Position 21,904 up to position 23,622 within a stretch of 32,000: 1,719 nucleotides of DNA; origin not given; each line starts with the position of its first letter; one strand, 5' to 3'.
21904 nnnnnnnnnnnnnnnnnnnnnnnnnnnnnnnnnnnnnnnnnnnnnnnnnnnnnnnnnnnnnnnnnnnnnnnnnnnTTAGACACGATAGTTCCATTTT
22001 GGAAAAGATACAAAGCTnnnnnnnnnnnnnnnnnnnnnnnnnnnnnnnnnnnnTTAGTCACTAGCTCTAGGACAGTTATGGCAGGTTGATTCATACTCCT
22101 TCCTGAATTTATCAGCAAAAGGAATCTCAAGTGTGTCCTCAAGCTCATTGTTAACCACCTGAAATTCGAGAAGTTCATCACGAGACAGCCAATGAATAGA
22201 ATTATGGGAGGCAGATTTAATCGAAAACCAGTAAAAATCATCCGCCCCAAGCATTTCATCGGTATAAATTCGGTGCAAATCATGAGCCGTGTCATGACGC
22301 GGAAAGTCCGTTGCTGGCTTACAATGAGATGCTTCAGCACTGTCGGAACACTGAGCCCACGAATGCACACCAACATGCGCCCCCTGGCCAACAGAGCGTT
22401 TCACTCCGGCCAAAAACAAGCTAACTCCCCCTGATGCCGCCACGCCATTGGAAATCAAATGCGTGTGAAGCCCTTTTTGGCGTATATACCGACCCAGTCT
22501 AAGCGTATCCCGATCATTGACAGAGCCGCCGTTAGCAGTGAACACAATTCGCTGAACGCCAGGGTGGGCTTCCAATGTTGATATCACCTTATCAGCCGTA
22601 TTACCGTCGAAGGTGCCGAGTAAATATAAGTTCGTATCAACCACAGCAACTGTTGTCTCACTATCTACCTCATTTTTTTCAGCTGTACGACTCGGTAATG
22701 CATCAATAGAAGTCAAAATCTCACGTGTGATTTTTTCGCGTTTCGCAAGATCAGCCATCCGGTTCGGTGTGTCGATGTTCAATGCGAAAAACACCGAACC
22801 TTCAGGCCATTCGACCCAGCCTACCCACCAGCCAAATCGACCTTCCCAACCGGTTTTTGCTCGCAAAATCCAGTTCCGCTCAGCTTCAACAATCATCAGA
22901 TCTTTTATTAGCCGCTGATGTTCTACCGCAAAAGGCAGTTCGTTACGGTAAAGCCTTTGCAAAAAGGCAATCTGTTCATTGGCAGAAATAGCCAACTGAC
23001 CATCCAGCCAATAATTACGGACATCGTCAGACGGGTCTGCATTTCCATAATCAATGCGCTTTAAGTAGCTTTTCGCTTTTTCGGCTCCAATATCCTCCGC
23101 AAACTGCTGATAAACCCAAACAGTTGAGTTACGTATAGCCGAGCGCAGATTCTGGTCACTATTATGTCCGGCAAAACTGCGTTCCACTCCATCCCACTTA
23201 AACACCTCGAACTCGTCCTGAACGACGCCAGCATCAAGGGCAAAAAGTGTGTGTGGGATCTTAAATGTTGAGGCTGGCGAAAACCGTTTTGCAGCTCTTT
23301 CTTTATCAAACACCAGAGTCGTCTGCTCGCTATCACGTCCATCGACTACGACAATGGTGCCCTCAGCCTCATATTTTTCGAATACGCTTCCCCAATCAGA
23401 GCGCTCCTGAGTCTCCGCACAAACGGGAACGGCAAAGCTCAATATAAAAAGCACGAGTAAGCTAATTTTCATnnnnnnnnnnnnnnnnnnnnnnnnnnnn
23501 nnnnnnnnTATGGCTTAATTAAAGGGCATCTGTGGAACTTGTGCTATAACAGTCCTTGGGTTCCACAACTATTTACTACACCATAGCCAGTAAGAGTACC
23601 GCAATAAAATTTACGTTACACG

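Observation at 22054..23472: Secreted class D (OXA-like) beta-lactamase fused in-frame to a ClpP/SppA-like serine-protease-fold domain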

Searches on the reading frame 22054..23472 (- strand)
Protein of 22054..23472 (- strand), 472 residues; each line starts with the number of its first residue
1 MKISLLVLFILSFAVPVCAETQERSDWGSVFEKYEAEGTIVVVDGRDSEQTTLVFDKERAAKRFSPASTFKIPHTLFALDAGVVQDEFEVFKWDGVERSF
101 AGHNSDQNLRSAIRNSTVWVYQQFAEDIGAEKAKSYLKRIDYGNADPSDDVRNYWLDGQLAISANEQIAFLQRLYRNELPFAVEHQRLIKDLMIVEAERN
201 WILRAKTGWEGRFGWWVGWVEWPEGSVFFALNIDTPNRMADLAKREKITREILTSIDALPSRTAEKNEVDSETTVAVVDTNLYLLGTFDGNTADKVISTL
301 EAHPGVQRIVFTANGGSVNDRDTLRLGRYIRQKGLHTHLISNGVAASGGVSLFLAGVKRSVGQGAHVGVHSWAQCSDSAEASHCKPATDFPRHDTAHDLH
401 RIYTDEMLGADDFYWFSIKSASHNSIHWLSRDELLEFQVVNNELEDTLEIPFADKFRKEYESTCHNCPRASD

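Call 3: search_protein_families(library=pfam, proteins=[window:22054-23472:-], max_evalue=1)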
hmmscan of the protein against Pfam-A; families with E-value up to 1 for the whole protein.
window:22054-23472:- (472 aa): 3 families
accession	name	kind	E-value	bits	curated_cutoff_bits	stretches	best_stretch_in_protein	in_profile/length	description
PF00905.27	Transpeptidase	-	2.8e-45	155.3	22.1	1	38-253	1-298/299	Penicillin binding protein transpeptidase domain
PF15915.11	BAT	-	0.0057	16.9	25.8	1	264-316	23-75/156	GAF and HTH_10 associated domain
PF13354.11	Beta-lactamase2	-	0.019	14.8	22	0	130-223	100-203/214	Beta-lactamase enzyme family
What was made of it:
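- On Class D beta-lactamase: Pfam PF00905 E = 2.8e-45 (call 3).
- Checked: Pfam Transpeptidase gives E = 2.8e-45 over residues 38-253 (call 3).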

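Call 4: search_protein_families(library=ncbifam, proteins=[window:22054-23472:-], max_evalue=1)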
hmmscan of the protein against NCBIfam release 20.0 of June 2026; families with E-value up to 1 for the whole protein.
window:22054-23472:- (472 aa): 70 families (the best 25 are shown)
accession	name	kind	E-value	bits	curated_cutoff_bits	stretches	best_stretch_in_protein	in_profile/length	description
NF000267.2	blaOXA-2_like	exception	6.6e-130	432.3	590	1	8-266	12-270/275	OXA-2 family class D beta-lactamase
NF033104.0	blaOXA-46_like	exception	2e-126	420.7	600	1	5-261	9-265/266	OXA-46 family oxacillin-hydrolyzing class D beta-lactamase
NF040805.1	blaOXA-732_like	exception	1.3e-124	414.9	585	1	17-257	21-261/261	OXA-732 family class D beta-lactamase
NF052298.1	blaOXA-20_like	exception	1.5e-124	414.7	585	1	18-261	22-265/266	OXA-20 family oxacillin-hydrolyzing class D beta-lactamase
NF012161.0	bla_class_D_main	equivalog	3.9e-88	294.8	250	1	27-257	2-234/236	class D beta-lactamase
NF000387.2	blaOXA-48_like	exception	1.9e-65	221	580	1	7-255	12-260/265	OXA-48 family class D beta-lactamase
NF040784.1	blaOXA-VL06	equivalog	1.2e-59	201.5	400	1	40-260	39-268/268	OXA-1090 family carbapenem-hydrolyzing class D beta-lactamase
NF000430.2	blaOXA-62_like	exception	3.3e-59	200.3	560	1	17-256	43-283/286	OXA-62 family carbapenem-hydrolyzing class D beta-lactamase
NF040530.1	blaOXA-548_like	exception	2.8e-58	197.6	620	1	41-254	73-289/295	OXA-548 family class D beta-lactamase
NF033667.1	blaOXA-55_like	exception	1.9e-55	188.3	550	1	21-255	49-284/289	OXA-55 family carbapenem-hydrolyzing class D beta-lactamase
NF041187.1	blaRAD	exception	2.7e-54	184.6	570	1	10-254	10-252/258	RAD family carbapenem-hydrolyzing class D beta-lactamase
NF012098.1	blaBPU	exception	7e-52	176.2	525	1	4-235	11-239/262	BPU family class D beta-lactamase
NF040806.1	blaOXA-198_like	exception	1.8e-51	174.9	515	1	8-254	8-252/258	OXA-198 family carbapenem-hydrolyzing class D beta-lactamase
NF041812.1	class_D_Cupria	exception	2e-51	175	420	1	11-260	19-278/278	OXA-1206 family carbapenem-hydrolyzing class D beta-lactamase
NF047495.1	blaOXA-50-var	exception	7.1e-51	173.1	600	1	7-260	7-262/262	OXA-50-var family class D beta-lactamase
NF000326.1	blaR1_generic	equivalog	2.2e-50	171.6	400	1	25-255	351-581/585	BlaR1 family beta-lactam sensor/signal transducer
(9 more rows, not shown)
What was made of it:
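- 22687..23415 (-): Class D (OXA) beta-lactamase domain, aa 20-262. Motifs: STFK 23260-23271, STV 23119-23127, YGN 23041-23049, KTG 22849-22857. NF012161 scores 294.8 bits against a cut-off of 250 (call 4).
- On Class D beta-lactamase: 294.8 bits over residues 27-257 (call 4).
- On OXA-2 family (NF000267): 432.3 bits (call 4).
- Closest known: BlaR1 / MecR1. Same: The sensor part of NF000326 aligns at 171.6 bits (call 4).
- Checked: NCBIfam's class D main model scores 294.8 bits against a cut-off of 250 (call 4).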

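Call 6: list_cluster_members(proteins=[window:22057-23472:-])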
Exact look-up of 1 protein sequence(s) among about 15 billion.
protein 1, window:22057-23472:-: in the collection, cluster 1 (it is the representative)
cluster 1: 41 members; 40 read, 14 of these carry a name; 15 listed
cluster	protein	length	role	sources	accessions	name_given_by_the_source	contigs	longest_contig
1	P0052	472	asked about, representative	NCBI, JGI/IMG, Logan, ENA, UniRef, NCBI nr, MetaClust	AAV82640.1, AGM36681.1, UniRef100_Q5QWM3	beta-lactamase class D domain-containing protein [Idiomarina loihiensis GSL 199] | beta-lactamase class D/ATP-dependent protease ClpP protease subunit | Beta-lactamase n=1 Tax=Idiomarina loihiensis (strain ATCC BAA-735 / DSM 15497 / L2-TR) ...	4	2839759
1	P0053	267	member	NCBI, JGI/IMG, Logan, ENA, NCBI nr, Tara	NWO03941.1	MAG: class D beta-lactamase [Idiomarinaceae bacterium] | beta-lactamase class D | class D beta-lactamase [Idiomarinaceae bacterium]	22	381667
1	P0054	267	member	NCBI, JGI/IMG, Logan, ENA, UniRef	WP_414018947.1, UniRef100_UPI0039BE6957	class D beta-lactamase [Idiomarina loihiensis] | class D beta-lactamase n=1 Tax=Idiomarina loihiensis TaxID=135577 RepID=UPI0039BE6957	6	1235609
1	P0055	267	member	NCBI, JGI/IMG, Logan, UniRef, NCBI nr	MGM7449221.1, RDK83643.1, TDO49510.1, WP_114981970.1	UNVERIFIED_ORG: beta-lactamase class D OXA-2 [Idiomarina abyssalis] | class D beta-lactamase n=1 Tax=unclassified Idiomarina TaxID=2614829 RepID=UPI000E0F1CC8 | class D beta-lactamase [Idiomarina sp. 017G]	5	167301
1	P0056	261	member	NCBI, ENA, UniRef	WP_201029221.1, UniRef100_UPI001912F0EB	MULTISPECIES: class D beta-lactamase [unclassified Idiomarina] | class D beta-lactamase n=1 Tax=Idiomarina TaxID=135575 RepID=UPI001912F0EB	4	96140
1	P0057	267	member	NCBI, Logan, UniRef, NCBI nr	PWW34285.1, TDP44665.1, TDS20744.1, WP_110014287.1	beta-lactamase class D OXA-2 [Idiomarina loihiensis] | class D beta-lactamase n=1 Tax=Idiomarina TaxID=135575 RepID=UPI000D711195 | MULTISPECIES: class D beta-lactamase [Idiomarina]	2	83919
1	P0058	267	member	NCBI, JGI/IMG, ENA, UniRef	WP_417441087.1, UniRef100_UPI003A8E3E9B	class D beta-lactamase [Idiomarina sp.] | class D beta-lactamase n=1 Tax=Idiomarina sp. TaxID=1874361 RepID=UPI003A8E3E9B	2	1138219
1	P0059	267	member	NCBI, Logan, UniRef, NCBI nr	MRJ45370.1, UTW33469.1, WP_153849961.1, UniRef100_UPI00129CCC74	class D beta-lactamase [Idiomarina loihiensis] | class D beta-lactamase n=1 Tax=Idiomarina loihiensis TaxID=135577 RepID=UPI00129CCC74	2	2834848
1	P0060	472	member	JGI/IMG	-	beta-lactamase class D/ATP-dependent protease ClpP protease subunit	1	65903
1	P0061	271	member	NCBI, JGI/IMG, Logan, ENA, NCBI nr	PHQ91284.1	MAG: class D beta-lactamase [Idiomarina sp.]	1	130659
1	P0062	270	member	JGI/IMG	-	ATP-dependent protease ClpP protease subunit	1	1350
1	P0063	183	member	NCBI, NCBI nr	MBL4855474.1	MAG: class D beta-lactamase, partial [Idiomarina sp.] | class D beta-lactamase [Idiomarina sp.]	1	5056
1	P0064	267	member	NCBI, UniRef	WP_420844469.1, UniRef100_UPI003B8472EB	class D beta-lactamase [Idiomarina rhizosphaerae] | class D beta-lactamase n=1 Tax=Idiomarina rhizosphaerae TaxID=2961572 RepID=UPI003B8472EB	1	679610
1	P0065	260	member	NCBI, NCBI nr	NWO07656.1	MAG: class D beta-lactamase, partial [Alteromonadaceae bacterium] | class D beta-lactamase [Alteromonadaceae bacterium]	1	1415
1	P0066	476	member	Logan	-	-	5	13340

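Call 7: find_encoding_contigs(protein=P0059, flank=4000, max_places=4)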
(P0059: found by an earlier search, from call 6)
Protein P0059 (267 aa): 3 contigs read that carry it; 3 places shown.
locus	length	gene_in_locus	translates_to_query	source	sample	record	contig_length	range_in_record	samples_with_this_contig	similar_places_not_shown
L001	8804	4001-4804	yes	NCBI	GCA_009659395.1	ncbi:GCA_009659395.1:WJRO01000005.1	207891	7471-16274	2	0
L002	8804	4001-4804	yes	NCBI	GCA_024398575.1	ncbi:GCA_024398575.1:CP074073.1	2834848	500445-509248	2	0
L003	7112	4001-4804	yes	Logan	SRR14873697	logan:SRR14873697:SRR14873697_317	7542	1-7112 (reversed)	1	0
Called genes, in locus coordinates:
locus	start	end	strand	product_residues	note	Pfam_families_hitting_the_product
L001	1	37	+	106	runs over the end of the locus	PF26352:RhsPI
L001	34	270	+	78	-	-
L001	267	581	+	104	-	-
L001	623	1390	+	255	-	PF06167:Peptidase_M90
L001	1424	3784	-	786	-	PF05359:DUF748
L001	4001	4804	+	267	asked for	PF00905:Transpeptidase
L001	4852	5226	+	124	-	-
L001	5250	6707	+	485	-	PF21832:DUF6892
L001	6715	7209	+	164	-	PF10502:Peptidase_S26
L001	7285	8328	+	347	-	PF07224:Chlorophyllase (faint), PF00561:Abhydrolase_1, PF12146:Hydrolase_4, PF12697:Abhydrolase_6, PF03096:Ndr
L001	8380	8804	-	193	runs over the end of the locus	PF00081:Sod_Fe_N, PF02777:Sod_Fe_C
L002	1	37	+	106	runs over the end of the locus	PF26352:RhsPI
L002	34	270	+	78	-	-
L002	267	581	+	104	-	-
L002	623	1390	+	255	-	PF06167:Peptidase_M90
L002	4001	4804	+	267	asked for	PF00905:Transpeptidase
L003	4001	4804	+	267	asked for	PF00905:Transpeptidase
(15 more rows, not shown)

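Call 30: find_encoding_contigs(protein=P0066, flank=4000, max_places=5)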
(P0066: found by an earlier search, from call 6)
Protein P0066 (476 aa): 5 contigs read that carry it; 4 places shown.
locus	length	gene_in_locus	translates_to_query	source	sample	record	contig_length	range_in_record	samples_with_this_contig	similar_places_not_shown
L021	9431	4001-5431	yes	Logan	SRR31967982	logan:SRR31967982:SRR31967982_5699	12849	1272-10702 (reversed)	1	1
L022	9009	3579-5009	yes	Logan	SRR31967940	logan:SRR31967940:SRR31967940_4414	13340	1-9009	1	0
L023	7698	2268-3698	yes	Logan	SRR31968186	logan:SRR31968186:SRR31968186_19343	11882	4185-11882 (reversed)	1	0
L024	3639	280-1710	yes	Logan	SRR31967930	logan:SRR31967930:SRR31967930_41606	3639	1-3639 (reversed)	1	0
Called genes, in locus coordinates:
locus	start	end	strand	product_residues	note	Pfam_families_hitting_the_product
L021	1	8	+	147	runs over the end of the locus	PF14567:SUKH_5, PF09346:SMI1_KNR4, PF14568:SUKH_6 (faint)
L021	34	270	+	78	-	-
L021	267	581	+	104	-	-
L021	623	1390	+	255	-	PF06167:Peptidase_M90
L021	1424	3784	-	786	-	PF05359:DUF748, PF04357:TamB (faint), PF05359:DUF748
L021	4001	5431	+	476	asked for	PF00905:Transpeptidase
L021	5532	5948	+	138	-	PF09346:SMI1_KNR4, PF14568:SUKH_6 (weak)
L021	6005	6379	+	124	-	-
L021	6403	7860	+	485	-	PF21832:DUF6892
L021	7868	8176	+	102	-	PF10502:Peptidase_S26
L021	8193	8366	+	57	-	PF10502:Peptidase_S26 (weak)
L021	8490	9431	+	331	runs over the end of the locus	PF07224:Chlorophyllase (weak), PF00561:Abhydrolase_1, PF12146:Hydrolase_4, PF12697:Abhydrolase_6, PF03096:Ndr (weak)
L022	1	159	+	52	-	?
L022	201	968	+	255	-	PF06167:Peptidase_M90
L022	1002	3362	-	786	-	PF05359:DUF748, PF04357:TamB (faint), PF05359:DUF748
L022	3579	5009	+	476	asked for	PF00905:Transpeptidase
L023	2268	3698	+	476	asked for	PF00905:Transpeptidase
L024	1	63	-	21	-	?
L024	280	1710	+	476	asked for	PF00905:Transpeptidase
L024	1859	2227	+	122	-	PF09346:SMI1_KNR4, PF14568:SUKH_6 (weak)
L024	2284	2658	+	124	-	-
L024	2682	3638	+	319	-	?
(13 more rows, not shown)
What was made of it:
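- Checked: A diverged 476-aa fused variant is on 5 more (call 30).
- A diverged lineage keeps the frame (call 30).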

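Call 31: find_encoding_contigs(protein=window:22057-23472:-, flank=4000, max_places=8)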
Protein window:22057-23472:- (472 aa): 15 contigs read that carry it; 8 places shown.
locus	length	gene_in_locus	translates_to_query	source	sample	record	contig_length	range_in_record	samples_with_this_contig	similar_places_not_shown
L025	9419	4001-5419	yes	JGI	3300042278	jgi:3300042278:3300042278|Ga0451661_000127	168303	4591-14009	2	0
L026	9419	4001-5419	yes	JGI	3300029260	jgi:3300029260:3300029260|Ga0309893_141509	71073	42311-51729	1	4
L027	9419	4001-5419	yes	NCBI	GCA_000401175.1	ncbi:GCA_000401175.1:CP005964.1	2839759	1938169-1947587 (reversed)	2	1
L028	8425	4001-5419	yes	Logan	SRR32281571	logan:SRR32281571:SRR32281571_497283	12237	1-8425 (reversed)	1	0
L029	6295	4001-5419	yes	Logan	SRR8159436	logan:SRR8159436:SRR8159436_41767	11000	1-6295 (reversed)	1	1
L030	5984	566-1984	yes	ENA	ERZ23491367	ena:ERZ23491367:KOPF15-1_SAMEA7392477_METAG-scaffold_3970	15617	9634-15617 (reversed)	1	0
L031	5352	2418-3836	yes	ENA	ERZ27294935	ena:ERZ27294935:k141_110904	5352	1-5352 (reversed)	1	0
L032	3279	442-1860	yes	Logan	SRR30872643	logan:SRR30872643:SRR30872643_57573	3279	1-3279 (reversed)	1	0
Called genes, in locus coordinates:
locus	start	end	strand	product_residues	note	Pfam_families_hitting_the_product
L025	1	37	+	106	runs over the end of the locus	PF26352:RhsPI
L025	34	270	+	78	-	-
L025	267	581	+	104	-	-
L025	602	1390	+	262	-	PF06167:Peptidase_M90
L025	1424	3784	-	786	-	PF05359:DUF748, PF04357:TamB (faint), PF05359:DUF748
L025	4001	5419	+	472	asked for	PF00905:Transpeptidase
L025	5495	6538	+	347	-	PF00561:Abhydrolase_1, PF12146:Hydrolase_4, PF12697:Abhydrolase_6, PF03096:Ndr (weak)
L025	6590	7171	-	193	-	PF00081:Sod_Fe_N, PF02777:Sod_Fe_C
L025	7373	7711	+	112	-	PF00462:Glutaredoxin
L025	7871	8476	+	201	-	PF00578:AhpC-TSA, PF08534:Redoxin, PF10417:1-cysPrx_C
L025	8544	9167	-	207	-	PF00929:RNase_T, PF16473:Rv2179c-like (faint)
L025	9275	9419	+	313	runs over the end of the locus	PF18393:MotY_N, PF00691:OmpA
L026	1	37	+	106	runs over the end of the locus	PF26352:RhsPI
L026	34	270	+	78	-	-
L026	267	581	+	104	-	-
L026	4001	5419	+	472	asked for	PF00905:Transpeptidase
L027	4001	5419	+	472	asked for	PF00905:Transpeptidase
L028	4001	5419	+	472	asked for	PF00905:Transpeptidase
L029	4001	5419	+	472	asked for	PF00905:Transpeptidase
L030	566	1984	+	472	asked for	PF00905:Transpeptidase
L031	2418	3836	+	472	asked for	PF00905:Transpeptidase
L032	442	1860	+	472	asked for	PF00905:Transpeptidase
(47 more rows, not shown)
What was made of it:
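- Checked: The identical 472-aa protein is encoded on 15 contigs from NCBI, JGI, ENA and Logan samples (call 31).
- It is on 15 plus 5 independent contigs (calls 30, 31). The region also holds RhsPI- and SUKH-annotated small genes (calls 30, 31).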
